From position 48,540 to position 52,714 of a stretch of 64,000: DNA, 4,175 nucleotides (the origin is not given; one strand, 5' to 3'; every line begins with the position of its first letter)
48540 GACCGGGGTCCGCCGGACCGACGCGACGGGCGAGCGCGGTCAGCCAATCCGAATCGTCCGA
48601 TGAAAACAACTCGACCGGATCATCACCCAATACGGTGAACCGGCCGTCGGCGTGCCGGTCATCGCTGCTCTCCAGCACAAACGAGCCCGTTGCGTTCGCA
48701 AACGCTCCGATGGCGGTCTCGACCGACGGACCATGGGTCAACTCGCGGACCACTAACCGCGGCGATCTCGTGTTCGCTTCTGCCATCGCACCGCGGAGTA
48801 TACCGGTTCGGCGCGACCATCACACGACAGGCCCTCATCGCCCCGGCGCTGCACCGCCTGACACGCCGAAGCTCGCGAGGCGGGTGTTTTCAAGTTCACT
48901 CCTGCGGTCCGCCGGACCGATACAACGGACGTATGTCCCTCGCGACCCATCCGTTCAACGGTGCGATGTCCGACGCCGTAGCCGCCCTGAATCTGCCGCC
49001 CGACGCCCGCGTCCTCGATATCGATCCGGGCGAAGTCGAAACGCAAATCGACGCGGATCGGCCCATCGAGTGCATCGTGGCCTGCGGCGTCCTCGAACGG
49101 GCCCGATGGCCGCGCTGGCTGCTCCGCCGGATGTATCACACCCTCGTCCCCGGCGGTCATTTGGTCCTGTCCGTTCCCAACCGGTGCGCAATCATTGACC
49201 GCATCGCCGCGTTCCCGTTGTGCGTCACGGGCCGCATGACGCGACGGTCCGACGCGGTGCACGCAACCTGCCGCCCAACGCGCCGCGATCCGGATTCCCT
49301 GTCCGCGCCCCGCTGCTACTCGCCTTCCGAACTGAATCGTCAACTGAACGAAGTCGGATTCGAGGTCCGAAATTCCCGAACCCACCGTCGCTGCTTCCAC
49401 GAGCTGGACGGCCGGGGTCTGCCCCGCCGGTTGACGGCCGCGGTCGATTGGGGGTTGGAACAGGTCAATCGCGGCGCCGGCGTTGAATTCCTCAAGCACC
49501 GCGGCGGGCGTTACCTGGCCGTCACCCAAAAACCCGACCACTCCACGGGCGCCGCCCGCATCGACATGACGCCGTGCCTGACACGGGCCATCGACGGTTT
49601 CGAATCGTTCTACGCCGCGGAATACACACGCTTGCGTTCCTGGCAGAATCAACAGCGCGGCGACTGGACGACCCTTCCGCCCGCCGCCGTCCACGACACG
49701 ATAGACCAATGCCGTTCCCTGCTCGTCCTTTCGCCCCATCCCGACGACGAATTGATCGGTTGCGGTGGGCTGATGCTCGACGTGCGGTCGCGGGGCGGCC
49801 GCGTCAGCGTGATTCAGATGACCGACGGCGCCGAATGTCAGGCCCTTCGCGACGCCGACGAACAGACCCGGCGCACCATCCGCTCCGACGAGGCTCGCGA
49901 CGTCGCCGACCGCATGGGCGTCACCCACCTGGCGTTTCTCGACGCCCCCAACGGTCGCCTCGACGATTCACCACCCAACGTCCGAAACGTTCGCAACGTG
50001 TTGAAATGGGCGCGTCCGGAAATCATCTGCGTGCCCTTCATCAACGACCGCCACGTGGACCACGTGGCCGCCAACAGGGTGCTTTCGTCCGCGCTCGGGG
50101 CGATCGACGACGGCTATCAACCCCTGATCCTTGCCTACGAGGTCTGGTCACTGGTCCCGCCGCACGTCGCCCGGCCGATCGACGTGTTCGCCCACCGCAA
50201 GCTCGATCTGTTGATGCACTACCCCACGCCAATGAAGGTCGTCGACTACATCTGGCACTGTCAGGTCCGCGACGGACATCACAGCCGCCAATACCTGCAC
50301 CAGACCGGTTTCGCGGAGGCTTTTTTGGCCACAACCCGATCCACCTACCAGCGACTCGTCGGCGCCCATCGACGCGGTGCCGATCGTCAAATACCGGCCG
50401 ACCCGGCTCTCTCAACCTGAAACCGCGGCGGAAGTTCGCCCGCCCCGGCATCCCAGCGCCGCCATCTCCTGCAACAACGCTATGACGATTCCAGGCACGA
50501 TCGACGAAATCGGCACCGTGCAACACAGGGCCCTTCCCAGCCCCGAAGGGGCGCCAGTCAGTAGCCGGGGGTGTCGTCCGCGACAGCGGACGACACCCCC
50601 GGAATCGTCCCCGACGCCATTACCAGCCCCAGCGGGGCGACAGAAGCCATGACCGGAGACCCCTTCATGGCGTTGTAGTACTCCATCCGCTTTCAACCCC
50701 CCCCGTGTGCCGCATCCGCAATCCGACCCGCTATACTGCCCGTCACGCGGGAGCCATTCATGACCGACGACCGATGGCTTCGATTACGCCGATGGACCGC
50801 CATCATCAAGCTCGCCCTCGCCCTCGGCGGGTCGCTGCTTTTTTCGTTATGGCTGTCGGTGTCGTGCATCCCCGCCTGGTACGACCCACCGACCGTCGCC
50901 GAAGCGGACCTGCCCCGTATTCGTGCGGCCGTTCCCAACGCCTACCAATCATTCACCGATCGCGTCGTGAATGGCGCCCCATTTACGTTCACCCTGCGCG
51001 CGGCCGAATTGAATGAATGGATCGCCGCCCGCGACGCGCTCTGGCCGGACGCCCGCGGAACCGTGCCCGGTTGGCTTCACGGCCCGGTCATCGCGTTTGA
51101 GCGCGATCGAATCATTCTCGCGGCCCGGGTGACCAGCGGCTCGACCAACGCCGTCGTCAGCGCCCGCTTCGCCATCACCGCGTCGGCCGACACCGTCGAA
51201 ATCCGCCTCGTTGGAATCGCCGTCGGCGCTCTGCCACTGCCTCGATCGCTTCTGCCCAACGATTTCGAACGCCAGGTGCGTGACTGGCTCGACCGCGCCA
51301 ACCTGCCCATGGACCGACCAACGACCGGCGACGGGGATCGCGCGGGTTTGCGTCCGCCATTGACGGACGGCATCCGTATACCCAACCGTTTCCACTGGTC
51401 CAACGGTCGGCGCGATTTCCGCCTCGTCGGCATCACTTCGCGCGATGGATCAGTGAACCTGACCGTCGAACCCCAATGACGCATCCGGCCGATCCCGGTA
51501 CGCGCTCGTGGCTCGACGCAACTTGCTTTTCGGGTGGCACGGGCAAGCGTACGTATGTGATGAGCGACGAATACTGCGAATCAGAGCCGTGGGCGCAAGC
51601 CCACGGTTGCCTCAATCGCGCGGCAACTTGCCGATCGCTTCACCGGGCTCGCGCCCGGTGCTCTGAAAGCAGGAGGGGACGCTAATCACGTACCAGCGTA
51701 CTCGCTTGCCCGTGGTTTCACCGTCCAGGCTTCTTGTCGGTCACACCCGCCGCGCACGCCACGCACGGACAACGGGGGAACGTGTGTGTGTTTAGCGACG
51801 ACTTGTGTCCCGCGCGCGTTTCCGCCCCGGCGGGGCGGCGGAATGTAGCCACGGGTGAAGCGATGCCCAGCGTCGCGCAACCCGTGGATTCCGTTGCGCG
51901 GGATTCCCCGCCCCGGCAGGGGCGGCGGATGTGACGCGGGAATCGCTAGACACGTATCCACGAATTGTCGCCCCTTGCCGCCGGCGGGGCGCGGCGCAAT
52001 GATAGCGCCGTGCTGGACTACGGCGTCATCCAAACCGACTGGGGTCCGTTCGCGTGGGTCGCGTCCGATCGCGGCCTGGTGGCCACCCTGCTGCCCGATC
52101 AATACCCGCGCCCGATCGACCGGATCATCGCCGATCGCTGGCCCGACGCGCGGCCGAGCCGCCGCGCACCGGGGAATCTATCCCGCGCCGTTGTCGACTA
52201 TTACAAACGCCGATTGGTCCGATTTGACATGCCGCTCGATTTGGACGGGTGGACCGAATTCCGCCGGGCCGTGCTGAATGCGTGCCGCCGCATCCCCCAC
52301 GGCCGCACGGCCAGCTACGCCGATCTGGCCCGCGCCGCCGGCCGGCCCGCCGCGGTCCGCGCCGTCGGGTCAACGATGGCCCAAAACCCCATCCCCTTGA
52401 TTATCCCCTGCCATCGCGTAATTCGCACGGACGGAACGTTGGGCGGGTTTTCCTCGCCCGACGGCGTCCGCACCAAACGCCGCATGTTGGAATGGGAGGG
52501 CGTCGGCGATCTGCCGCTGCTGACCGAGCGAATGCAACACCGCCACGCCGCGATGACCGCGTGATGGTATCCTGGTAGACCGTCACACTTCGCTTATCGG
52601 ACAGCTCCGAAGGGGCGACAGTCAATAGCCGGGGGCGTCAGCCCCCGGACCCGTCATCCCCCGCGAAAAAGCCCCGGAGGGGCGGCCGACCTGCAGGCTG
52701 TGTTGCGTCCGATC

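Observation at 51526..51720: One mobile element caught inside the loop of another palindromic element, with an exactly reconstructable empty site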

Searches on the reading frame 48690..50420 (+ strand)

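Call 13: search_protein_families(library=pfam, proteins=[window:48690-50420:+], max_evalue=0.01)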
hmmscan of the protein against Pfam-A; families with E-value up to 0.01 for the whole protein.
window:48690-50420:+ (576 aa): 3 families
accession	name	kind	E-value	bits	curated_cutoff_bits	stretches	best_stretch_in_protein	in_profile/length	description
PF02585.22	PIG-L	-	2.2e-24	86.8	28.2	1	345-468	1-128/129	GlcNAc-PI de-N-acetylase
PF13489.12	Methyltransf_23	-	6.1e-07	29.8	27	1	118-227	74-162/164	Methyltransferase domain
PF08242.18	Methyltransf_12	-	0.003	18.7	30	0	115-158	57-98/98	Methyltransferase domain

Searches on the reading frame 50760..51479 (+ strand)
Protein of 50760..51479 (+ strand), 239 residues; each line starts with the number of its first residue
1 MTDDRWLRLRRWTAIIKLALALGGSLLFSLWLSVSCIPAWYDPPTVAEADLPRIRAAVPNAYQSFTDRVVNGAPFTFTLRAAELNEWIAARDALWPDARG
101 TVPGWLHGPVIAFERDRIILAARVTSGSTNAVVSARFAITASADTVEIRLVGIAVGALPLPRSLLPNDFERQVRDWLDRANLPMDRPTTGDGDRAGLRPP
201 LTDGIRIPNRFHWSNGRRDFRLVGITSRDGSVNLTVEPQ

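Call 12: find_encoding_contigs(protein=window:50760-51479:+, flank=10000, max_places=10)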
Protein window:50760-51479:+ (239 aa): 2 contigs read that carry it; 2 places shown.
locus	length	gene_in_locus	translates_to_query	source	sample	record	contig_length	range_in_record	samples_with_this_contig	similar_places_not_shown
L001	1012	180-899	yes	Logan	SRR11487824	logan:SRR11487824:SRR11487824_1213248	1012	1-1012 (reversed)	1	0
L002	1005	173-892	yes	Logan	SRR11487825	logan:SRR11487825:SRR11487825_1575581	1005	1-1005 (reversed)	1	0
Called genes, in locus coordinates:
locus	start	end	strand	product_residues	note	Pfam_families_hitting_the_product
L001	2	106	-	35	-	?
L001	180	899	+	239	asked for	-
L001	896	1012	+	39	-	?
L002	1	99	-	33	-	?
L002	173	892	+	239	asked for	-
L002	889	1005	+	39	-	?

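Call 13: search_protein_families(library=pfam, proteins=[window:50760-51479:+], max_evalue=0.01)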
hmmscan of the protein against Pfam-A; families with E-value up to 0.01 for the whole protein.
window:50760-51479:+ (239 aa): 0 families

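Call 39: list_cluster_members(proteins=[window:50760-51479:+])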
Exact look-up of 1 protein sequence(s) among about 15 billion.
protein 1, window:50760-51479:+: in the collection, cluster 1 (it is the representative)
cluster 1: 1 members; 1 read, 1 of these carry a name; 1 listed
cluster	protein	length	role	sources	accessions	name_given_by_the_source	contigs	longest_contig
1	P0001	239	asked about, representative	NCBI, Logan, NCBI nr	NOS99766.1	MAG: hypothetical protein HOP29_03975 [Phycisphaerales bacterium] | hypothetical protein [Phycisphaerales bacterium]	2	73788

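Call 47: find_homologous_proteins(query=window:50760-51479:+, max_evalue=0.00001)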
Query window:50760-51479:+ (239 aa): 2 proteins with E <= 0.00001 among 1690 candidates.
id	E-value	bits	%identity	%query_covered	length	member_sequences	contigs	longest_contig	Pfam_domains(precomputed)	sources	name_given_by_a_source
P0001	3.7e-155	533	100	100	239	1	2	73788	-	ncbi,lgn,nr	ncbi:MAG: hypothetical protein HOP29_03975 [Phycisphaerales bacterium]|nr:hypothetical protein [Phyc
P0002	2.3e-45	173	41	87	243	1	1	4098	-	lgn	-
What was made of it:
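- No empty allele of this exact locus was found, and the flanking gene has no close homologue, so no orthologous site could be compared (calls 39, 47).
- Tried and rejected: Orthologous empty site: the flanking 239-aa protein (NOS99766.1) is alone in its 90% cluster and has one homologue at 41% identity (calls 39, 47).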

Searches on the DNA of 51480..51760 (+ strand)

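Call 18: search_rna_families(source=window, start=51480, end=51760, threshold=evalue, max_evalue=10)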
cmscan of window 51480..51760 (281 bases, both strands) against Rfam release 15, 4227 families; matches with E-value up to 10: 2.
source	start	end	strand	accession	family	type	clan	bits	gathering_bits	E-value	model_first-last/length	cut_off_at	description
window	51578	51669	-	RF02100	tfoR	Gene; sRNA;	-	14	70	0.63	1-101/101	no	Translational regulator of tfoXVC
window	51598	51666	+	RF02784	SorX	Gene; sRNA;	-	13.9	46.6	0.8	1-73/73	no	Singlet oxygen resistance RNA X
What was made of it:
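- Tried and rejected: Rfam on the insert: nothing significant (best E = 0.63, call 18).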

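Call 57: search_dna_similar(query=window:51526-51720:+, collection=plasmids, mode=distant, max_evalue=0.001, max_rows=10)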
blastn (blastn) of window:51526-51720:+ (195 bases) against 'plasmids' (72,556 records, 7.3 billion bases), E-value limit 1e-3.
No match.

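Call 58: search_dna_similar(query=window:51526-51720:+, collection=phages, mode=distant, max_evalue=0.001, max_rows=10)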
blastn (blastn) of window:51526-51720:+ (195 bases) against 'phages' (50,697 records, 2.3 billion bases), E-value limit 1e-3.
No match.
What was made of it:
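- Tried and rejected: BLAST of 51526-51720 against plasmids and phages: no match (calls 57, 58).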

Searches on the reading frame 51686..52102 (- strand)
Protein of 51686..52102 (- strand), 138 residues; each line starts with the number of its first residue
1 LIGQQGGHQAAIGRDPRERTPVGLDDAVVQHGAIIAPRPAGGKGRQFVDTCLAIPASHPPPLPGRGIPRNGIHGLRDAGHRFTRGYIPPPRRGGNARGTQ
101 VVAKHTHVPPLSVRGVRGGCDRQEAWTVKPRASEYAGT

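Call 13: search_protein_families(library=pfam, proteins=[window:51686-52102:-], max_evalue=0.01)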
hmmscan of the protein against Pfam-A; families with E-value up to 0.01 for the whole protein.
window:51686-52102:- (138 aa): 0 families

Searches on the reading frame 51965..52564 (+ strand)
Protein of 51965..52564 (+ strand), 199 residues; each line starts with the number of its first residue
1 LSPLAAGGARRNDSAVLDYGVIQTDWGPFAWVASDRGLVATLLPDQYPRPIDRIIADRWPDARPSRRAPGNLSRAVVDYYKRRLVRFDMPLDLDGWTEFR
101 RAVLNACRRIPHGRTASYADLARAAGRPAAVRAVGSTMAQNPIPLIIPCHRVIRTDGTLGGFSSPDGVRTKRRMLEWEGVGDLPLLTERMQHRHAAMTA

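Call 13: search_protein_families(library=pfam, proteins=[window:51965-52564:+], max_evalue=0.01)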
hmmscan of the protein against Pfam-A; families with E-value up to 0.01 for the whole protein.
window:51965-52564:+ (199 aa): 1 family
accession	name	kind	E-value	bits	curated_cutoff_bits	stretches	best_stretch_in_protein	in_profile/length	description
PF01035.26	DNA_binding_1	-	1.4e-31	108.6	27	1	98-180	1-81/81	6-O-methylguanine DNA methyltransferase, DNA binding domain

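Call 64: find_encoding_contigs(protein=window:51965-52561:+, flank=3000, max_places=6)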
Protein seq(199 aa) (199 aa): no gene with exactly this product is on record in the collection.

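Call 65: find_encoding_contigs(protein=window:52010-52561:+, flank=3000, max_places=6)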
Protein seq(184 aa) (184 aa): 1 contig read that carries it; 1 place shown.
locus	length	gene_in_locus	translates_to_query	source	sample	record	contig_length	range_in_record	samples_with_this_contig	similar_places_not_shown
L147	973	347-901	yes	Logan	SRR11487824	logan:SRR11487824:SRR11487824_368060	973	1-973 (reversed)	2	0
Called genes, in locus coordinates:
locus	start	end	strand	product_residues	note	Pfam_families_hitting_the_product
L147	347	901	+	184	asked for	PF01035:DNA_binding_1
